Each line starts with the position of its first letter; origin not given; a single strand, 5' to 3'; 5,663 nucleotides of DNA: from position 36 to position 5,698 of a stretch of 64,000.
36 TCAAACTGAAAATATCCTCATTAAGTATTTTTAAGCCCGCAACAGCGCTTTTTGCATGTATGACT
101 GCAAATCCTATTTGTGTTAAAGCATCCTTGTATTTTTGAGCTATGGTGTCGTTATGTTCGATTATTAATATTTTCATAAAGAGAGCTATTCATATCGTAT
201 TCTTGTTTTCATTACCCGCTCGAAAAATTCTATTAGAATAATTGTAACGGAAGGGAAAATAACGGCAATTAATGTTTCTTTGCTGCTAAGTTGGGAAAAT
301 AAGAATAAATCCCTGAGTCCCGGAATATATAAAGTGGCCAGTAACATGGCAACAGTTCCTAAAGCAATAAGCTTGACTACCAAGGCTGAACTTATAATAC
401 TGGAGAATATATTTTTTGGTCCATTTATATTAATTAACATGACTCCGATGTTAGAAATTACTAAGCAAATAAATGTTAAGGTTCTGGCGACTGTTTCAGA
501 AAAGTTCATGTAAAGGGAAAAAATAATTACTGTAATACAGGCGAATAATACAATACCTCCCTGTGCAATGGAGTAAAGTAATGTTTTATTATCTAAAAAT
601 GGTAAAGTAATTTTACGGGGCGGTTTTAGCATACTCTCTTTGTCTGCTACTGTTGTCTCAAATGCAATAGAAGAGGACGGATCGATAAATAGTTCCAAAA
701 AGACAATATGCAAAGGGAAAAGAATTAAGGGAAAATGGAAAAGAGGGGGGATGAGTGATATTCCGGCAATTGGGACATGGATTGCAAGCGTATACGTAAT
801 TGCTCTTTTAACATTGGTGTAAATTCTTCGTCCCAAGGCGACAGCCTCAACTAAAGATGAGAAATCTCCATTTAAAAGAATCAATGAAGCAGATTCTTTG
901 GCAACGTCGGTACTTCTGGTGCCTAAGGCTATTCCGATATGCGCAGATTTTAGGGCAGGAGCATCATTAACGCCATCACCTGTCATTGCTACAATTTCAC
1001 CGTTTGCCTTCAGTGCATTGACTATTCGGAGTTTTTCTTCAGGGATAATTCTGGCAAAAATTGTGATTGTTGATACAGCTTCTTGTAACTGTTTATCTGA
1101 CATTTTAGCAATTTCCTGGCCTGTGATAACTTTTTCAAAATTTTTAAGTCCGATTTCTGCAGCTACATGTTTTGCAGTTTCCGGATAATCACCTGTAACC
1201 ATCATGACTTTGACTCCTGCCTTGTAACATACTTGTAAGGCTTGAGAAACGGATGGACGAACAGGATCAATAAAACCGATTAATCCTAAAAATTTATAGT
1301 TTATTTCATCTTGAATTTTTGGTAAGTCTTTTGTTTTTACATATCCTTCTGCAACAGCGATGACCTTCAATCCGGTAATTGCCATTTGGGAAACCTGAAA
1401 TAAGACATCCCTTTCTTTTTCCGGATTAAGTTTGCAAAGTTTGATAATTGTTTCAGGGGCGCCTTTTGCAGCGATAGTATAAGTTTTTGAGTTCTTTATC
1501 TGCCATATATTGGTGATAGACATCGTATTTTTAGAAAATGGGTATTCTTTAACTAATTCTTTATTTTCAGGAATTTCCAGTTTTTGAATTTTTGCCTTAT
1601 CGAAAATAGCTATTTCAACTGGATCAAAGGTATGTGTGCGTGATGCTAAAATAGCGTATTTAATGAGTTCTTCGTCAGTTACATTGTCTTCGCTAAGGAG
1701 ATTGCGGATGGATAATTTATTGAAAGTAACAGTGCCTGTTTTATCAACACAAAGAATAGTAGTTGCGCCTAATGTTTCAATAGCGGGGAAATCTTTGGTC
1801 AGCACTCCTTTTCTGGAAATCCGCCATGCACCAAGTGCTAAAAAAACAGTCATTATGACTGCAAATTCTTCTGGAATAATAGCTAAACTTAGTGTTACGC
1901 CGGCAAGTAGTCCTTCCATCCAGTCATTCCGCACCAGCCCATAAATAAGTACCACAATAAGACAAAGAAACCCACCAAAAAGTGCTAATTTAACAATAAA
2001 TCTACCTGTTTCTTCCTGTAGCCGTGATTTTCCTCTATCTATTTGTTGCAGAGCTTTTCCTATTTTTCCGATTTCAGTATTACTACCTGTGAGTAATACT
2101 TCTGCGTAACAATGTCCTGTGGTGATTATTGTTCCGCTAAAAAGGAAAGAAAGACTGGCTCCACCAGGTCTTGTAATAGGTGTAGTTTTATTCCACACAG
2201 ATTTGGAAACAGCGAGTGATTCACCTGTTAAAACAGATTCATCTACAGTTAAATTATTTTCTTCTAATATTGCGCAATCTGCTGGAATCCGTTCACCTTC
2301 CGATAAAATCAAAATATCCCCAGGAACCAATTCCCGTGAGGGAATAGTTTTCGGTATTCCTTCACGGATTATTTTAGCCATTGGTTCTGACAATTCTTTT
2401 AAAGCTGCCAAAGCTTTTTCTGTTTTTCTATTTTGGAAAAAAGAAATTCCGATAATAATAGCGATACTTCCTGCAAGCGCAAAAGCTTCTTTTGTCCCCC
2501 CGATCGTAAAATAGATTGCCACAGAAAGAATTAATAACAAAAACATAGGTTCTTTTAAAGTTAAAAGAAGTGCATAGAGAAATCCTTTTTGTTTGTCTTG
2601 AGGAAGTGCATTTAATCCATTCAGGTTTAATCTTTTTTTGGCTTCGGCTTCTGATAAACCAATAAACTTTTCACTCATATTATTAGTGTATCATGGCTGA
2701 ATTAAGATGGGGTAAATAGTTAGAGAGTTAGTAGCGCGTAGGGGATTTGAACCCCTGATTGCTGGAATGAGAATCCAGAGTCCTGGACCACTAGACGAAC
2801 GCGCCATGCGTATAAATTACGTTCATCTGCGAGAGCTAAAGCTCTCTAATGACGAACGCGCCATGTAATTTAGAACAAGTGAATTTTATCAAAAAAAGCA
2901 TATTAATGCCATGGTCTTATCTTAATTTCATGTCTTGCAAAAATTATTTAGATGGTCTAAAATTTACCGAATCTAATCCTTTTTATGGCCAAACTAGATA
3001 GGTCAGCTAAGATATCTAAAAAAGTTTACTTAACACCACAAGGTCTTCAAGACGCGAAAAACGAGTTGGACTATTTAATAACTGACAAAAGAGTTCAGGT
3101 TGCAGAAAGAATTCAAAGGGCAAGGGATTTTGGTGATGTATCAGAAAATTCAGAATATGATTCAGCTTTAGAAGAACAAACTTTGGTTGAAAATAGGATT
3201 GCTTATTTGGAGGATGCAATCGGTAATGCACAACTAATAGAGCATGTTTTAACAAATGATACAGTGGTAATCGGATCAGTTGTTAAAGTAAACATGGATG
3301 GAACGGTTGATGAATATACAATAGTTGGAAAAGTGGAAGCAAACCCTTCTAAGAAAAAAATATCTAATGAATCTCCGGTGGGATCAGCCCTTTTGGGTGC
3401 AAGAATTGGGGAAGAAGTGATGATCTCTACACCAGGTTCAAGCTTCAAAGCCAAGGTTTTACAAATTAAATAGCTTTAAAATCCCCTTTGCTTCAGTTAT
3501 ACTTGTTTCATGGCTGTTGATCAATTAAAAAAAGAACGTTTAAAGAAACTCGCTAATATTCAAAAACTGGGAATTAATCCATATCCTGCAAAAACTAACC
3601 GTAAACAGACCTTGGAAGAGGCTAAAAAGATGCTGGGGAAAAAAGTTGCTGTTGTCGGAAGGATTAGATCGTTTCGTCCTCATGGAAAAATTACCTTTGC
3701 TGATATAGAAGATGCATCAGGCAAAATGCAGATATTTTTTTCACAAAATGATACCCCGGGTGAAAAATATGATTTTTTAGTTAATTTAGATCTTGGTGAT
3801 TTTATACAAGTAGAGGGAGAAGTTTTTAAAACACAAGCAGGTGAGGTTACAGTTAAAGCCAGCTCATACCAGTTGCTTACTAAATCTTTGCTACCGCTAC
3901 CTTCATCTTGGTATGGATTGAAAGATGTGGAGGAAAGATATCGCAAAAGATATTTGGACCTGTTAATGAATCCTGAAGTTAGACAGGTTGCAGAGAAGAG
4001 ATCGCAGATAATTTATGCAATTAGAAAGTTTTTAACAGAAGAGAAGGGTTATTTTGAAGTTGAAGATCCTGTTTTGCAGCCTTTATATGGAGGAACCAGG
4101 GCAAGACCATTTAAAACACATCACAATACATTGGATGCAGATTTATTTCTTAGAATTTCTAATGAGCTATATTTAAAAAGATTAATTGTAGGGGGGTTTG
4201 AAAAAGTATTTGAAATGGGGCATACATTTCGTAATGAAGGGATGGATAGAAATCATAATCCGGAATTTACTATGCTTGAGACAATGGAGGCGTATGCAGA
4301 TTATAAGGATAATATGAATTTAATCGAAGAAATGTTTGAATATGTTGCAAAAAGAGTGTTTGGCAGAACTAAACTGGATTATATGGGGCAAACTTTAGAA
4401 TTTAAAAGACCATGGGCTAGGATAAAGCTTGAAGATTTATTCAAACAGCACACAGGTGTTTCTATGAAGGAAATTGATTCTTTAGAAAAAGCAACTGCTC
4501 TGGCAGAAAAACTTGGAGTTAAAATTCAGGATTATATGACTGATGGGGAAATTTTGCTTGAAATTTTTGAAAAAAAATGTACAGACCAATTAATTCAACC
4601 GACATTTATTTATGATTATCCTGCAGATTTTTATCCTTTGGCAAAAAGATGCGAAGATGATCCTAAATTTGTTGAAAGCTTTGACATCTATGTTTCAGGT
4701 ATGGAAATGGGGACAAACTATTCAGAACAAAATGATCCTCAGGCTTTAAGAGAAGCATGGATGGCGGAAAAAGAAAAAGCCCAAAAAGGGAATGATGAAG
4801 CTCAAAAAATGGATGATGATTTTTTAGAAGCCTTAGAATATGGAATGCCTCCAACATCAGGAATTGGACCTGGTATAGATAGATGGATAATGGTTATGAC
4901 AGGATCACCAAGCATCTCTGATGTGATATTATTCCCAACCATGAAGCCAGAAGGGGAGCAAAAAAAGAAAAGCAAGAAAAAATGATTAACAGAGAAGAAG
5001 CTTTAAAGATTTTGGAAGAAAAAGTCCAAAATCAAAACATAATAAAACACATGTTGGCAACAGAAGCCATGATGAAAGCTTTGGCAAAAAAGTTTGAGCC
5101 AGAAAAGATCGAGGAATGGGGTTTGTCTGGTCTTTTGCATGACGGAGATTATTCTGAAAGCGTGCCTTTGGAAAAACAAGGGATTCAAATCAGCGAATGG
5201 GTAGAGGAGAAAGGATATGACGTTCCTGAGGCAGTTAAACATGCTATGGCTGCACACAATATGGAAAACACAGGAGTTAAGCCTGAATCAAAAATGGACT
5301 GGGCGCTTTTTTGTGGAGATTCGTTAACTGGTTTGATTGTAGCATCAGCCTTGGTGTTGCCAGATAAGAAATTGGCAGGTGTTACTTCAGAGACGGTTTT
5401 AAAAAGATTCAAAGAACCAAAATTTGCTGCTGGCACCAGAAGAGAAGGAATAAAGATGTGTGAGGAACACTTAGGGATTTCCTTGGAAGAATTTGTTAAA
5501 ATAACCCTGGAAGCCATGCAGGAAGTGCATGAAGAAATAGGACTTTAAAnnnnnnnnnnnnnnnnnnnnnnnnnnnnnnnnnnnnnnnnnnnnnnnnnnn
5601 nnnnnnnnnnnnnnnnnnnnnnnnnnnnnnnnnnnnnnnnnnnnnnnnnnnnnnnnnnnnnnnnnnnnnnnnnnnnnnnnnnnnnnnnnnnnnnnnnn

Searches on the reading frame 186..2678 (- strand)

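Call 8: search_protein_families(library=pfam, proteins=[window:186-2678:-], max_evalue=0.01)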
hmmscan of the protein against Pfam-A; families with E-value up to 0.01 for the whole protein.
window:186-2678:- (830 aa): 7 families
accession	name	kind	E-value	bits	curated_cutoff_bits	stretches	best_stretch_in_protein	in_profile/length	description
PF00122.25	E1-E2_ATPase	-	6e-44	150.2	28.1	1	95-290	1-181/181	E1-E2 ATPase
PF00689.26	Cation_ATPase_C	-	3.3e-23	82.8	27.3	1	650-820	1-173/175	Cation transporting ATPase, C-terminus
PF00702.32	Hydrolase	-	1.8e-17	64.8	26.4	1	310-580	5-191/191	haloacid dehalogenase-like hydrolase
PF00690.31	Cation_ATPase_N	-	3.6e-09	36.6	20.4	1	7-55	20-68/69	Cation transporter/ATPase, N-terminus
PF13246.12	Cation_ATPase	-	1.6e-06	28.5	21.7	1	352-416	22-89/91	Cation transport ATPase (P-type)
PF08282.18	Hydrolase_3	-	1.1e-05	25.7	20.9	0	552-602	195-244/255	haloacid dehalogenase-like hydrolase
PF12710.13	HAD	-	0.00018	22.4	27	1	473-577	86-189/189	haloacid dehalogenase-like hydrolase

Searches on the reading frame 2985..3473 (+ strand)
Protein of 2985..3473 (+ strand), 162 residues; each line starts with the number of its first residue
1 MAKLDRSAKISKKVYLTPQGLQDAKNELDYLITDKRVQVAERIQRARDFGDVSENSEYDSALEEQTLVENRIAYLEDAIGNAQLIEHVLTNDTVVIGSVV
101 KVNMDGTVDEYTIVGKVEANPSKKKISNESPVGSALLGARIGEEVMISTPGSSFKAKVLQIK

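Call 37: search_protein_families(library=pfam, proteins=[window:2985-3473:+], max_evalue=0.01)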
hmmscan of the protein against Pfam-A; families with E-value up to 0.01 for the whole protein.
window:2985-3473:+ (162 aa): 2 families
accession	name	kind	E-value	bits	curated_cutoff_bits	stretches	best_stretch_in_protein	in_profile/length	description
PF03449.20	GreA_GreB_N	-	4.2e-24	85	24.5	1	14-83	1-70/71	Transcription elongation factor, N-terminal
PF01272.25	GreA_GreB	-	2.7e-22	79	26.9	1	90-162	2-76/77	Transcription elongation factor, GreA/GreB, C-term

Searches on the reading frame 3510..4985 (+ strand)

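Call 8: search_protein_families(library=pfam, proteins=[window:3510-4985:+], max_evalue=0.01)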
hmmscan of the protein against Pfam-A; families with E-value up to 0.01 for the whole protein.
window:3510-4985:+ (491 aa): 3 families
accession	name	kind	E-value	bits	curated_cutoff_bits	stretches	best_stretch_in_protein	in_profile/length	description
PF00152.25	tRNA-synt_2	-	5e-85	285.7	25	1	140-478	2-307/308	tRNA synthetases class II (D, K and N)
PF01336.31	tRNA_anti-codon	-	5.2e-16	58.8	27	1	46-123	1-75/75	OB-fold nucleic acid binding domain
PF01409.25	tRNA-synt_2d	-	0.0003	20.8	19.8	1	232-304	104-175/246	tRNA synthetases class II core domain (F)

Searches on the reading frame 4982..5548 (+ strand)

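Call 37: search_protein_families(library=pfam, proteins=[window:4982-5548:+], max_evalue=0.01)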
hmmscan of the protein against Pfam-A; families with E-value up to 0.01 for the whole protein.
window:4982-5548:+ (188 aa): 1 family
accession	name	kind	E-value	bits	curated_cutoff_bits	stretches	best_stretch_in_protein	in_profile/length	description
PF01966.28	HD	-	0.0091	16.7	22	0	21-59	2-40/116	HD domain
